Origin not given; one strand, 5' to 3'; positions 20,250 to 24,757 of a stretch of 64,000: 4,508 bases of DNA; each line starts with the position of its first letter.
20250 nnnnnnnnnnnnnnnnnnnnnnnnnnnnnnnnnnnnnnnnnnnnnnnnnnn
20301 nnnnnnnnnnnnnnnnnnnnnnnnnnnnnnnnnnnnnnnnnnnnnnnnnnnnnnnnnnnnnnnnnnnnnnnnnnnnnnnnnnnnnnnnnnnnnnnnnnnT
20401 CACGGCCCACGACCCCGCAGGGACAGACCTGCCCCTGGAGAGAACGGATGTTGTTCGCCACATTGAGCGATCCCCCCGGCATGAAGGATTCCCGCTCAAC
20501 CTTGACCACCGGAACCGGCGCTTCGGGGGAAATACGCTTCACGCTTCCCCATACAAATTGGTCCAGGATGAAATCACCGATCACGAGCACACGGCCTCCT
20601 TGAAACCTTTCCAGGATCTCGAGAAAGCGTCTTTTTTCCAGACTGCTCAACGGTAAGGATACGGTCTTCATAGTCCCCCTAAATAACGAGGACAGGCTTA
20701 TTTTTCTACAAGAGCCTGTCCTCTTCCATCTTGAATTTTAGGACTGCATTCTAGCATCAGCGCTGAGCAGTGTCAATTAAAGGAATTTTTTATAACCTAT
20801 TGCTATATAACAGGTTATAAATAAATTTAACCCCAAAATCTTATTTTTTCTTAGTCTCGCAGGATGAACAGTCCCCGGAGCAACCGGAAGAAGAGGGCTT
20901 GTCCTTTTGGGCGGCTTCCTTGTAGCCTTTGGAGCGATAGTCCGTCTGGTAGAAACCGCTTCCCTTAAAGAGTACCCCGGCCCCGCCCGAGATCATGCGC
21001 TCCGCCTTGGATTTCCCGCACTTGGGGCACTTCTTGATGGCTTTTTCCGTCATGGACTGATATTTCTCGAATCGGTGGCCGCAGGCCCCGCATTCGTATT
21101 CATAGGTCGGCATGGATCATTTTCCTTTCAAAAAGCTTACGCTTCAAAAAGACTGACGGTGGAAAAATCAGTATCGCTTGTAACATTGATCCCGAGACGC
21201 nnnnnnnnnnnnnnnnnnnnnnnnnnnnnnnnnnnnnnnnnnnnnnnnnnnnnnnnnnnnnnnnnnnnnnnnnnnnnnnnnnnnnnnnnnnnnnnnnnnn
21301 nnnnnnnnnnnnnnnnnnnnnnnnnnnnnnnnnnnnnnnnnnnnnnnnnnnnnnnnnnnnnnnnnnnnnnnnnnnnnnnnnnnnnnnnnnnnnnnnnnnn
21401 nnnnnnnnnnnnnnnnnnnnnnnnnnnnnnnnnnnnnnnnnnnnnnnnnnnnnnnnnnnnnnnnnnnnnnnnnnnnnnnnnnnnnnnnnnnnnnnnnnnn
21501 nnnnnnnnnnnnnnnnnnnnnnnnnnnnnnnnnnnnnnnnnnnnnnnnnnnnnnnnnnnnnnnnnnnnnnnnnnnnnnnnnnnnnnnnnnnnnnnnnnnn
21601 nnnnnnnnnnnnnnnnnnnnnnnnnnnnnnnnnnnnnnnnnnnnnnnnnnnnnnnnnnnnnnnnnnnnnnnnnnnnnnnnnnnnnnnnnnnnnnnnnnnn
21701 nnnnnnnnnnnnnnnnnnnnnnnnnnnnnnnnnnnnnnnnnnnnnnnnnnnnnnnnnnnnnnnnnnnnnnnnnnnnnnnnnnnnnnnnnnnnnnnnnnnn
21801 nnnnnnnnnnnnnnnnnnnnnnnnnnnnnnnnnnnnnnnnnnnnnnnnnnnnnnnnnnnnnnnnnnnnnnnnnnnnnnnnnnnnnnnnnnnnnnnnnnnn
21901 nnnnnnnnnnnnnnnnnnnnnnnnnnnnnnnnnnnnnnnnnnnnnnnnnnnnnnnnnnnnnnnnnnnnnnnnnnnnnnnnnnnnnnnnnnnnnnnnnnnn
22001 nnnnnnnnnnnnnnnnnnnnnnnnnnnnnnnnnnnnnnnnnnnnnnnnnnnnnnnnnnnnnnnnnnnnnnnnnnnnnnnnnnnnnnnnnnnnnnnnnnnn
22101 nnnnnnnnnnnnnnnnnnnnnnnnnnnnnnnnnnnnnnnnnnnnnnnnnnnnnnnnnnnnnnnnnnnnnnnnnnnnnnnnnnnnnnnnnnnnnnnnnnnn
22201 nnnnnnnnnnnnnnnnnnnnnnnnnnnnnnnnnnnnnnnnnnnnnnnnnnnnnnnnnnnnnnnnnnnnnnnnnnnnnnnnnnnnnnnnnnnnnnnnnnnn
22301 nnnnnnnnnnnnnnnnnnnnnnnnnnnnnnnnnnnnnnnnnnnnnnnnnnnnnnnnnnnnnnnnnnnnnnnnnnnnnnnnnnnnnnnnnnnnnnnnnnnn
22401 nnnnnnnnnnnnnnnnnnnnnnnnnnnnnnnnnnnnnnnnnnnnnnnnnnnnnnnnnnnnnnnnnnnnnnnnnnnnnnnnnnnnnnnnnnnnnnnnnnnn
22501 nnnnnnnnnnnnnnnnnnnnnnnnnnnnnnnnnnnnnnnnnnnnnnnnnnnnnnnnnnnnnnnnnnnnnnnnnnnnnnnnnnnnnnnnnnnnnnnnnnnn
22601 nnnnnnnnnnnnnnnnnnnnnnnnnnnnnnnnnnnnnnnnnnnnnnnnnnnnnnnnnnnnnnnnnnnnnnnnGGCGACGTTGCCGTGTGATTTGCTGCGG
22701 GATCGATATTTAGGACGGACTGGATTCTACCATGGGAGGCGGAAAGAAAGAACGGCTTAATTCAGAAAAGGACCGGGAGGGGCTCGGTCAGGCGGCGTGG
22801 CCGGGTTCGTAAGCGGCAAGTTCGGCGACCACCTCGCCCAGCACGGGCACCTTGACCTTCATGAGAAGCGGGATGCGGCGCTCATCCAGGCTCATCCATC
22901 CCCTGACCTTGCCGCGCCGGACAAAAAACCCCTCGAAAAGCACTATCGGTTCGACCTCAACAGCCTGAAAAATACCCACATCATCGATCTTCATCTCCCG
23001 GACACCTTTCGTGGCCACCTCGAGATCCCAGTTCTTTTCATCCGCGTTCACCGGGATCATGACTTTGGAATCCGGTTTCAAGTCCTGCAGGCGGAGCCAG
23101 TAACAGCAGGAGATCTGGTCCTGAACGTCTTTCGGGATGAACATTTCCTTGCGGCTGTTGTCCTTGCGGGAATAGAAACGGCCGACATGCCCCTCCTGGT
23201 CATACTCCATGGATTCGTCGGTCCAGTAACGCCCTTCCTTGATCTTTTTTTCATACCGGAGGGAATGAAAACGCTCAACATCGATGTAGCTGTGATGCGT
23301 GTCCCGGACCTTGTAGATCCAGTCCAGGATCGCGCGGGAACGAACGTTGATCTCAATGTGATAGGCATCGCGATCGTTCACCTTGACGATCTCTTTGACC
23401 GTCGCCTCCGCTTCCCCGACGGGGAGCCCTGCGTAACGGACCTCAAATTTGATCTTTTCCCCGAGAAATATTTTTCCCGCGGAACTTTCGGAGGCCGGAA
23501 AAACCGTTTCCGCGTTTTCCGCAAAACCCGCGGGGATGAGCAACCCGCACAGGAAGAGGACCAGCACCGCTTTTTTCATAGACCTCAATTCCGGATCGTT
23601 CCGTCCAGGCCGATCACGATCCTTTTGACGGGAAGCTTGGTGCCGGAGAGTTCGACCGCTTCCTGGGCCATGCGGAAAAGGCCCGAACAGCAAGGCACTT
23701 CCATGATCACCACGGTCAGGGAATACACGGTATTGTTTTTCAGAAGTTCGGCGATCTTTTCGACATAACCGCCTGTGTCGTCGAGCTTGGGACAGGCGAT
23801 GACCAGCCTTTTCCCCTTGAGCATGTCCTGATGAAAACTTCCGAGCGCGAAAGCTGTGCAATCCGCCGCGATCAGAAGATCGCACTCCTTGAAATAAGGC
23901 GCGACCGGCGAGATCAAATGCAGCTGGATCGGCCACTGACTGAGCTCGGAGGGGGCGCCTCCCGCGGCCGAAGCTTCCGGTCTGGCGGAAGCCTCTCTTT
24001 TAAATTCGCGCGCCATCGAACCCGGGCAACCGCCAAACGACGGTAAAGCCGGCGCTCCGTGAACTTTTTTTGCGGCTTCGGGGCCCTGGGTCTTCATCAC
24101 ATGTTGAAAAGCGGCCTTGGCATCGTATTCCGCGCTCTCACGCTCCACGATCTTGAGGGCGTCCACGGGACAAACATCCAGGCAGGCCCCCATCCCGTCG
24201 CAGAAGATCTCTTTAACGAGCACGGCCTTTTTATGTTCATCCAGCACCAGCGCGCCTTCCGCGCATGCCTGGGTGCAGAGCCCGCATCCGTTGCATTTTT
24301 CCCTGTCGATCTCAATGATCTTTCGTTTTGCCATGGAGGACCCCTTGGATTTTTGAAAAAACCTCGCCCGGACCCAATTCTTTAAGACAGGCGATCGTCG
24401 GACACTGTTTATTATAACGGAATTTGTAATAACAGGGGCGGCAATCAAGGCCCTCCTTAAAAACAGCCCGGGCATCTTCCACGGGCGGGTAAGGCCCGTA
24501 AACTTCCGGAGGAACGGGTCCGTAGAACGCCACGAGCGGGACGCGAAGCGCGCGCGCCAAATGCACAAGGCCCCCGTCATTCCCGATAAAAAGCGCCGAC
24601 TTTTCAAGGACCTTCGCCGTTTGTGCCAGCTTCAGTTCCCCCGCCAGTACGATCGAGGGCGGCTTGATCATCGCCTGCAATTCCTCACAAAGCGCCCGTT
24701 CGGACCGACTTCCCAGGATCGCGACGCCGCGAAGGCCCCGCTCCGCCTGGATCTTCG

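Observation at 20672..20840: Dense regulatory region upstream of the hldE-kdsB-pyrG-kdsA-kdsD operon: palindrome, perfect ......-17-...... promoter and a 5'-UTR hairpin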

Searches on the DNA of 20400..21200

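Call 12: search_rna_families(source=window, start=20400, end=21200, threshold=evalue, max_evalue=10)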
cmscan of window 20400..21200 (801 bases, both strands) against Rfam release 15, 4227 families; matches with E-value up to 10: 6.
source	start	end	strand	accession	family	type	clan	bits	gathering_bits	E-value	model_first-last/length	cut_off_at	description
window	20783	20826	-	RF00810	mir-85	Gene; miRNA;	-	18.8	68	0.98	20-63/82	no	mir-85 microRNA precursor family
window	20689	20723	+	RF00244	mir-26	Gene; miRNA;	-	17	57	0.61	24-59/81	no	mir-26 microRNA precursor family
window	20686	20725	+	RF00752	mir-14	Gene; miRNA;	-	16.9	53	1.4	13-51/63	no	mir-14 microRNA precursor family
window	20685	20726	-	RF04282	mir-507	Gene; miRNA;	CL00136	16.7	79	2.1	21-62/82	no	mir-507 microRNA precursor family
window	20688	20722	-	RF00244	mir-26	Gene; miRNA;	-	16.6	57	0.79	24-59/81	no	mir-26 microRNA precursor family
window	20789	20871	-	RF02405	P34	Gene; sRNA;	-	12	44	1.9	1-399/399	no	Pseudomonas sRNA P34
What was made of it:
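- On Known RNA families (riboswitches, leaders, small RNAs in Rfam 15): Call 12: only sub-threshold microRNA-type chance hits (17-19 bits against gathering scores of 53-79).
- Tried and rejected: Nothing meaningful was found (call 12).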

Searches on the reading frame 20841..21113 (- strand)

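Call 30: search_protein_families(library=pfam, proteins=[window:20841-21113:-])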
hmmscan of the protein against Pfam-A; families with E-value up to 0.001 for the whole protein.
window:20841-21113:- (90 aa): 1 family
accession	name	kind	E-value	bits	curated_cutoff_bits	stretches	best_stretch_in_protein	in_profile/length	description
PF09723.15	Zn_ribbon_8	-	1.6e-16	60.4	34.4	1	1-41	1-41/41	Zinc ribbon domain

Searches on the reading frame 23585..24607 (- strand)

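Call 50: search_protein_families(library=pfam, proteins=[window:23585-24607:-], max_evalue=0.00001)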
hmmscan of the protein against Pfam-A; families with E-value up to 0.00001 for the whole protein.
window:23585-24607:- (340 aa): 8 families
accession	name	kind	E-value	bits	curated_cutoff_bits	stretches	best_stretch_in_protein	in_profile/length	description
PF13237.11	Fer4_10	-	1.4e-09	38.2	25.5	1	98-147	2-53/53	4Fe-4S dicluster domain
PF12838.12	Fer4_7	-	3.6e-09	37.4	27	1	104-150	1-52/52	4Fe-4S dicluster domain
PF14697.11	Fer4_21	-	4.9e-08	33.4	35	1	99-152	2-58/59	4Fe-4S dicluster domain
PF12837.12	Fer4_6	-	1.7e-07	31.2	25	1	97-120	1-24/24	4Fe-4S binding domain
PF12797.12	Fer4_2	-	5.5e-07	29.6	24.5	0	97-116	2-21/22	4Fe-4S binding domain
PF00037.32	Fer4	-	6.2e-07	29.4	21.1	0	98-117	1-20/24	4Fe-4S binding domain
PF13187.11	Fer4_9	-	1.5e-06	28.5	27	1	104-150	1-51/52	4Fe-4S dicluster domain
PF13484.11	Fer4_16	-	3.6e-06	28.1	30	0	104-125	1-21/66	4Fe-4S double cluster binding domain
